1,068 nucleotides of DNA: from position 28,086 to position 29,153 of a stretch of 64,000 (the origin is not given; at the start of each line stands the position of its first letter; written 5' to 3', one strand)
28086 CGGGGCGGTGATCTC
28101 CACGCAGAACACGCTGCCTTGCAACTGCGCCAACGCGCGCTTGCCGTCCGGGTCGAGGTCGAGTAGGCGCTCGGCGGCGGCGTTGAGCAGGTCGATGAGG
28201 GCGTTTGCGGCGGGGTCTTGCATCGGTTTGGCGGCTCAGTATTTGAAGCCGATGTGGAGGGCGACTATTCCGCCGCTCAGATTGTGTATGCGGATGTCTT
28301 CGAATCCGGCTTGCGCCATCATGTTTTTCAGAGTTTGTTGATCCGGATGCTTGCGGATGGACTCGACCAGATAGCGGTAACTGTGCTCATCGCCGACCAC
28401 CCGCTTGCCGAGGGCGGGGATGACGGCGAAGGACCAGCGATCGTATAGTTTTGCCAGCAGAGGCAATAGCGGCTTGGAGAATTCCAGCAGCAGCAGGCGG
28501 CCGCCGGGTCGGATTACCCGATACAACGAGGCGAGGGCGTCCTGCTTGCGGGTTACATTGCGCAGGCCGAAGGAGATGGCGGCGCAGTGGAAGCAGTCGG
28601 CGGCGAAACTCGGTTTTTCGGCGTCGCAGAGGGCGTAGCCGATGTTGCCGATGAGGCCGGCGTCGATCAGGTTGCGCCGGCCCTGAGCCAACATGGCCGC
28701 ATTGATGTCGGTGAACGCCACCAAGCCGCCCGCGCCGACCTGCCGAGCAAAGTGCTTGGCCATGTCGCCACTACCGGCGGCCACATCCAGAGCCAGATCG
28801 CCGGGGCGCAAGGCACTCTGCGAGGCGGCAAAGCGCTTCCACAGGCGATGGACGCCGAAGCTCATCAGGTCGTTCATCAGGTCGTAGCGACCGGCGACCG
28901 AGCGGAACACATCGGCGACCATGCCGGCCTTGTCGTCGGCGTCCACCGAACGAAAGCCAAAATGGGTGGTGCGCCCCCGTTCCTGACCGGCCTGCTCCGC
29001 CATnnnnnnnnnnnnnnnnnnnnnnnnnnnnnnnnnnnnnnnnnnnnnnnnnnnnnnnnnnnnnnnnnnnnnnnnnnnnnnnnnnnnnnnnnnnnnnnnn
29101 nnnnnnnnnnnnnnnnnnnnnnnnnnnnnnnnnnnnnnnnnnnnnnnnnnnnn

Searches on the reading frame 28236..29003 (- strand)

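Call 5: search_protein_families(library=pfam, proteins=[window:28236-29003:-], max_evalue=0.01)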
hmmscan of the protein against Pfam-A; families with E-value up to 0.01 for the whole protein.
window:28236-29003:- (255 aa): 6 families
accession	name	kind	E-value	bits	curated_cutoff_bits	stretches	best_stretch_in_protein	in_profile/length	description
PF01209.24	Ubie_methyltran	-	1e-76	257.8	20.1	1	26-254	6-233/233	ubiE/COQ5 methyltransferase family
PF13649.12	Methyltransf_25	-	2.1e-14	54.4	27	1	72-168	2-97/97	Methyltransferase domain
PF08241.18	Methyltransf_11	-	1.9e-12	48.1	21.2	1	72-171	1-94/95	Methyltransferase domain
PF13847.12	Methyltransf_31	-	8.3e-09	35.7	27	1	68-232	4-144/145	Methyltransferase domain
PF08242.18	Methyltransf_12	-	2.4e-07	31.8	30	1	72-170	1-98/98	Methyltransferase domain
PF13489.12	Methyltransf_23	-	5.2e-07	30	27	1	58-237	12-162/164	Methyltransferase domain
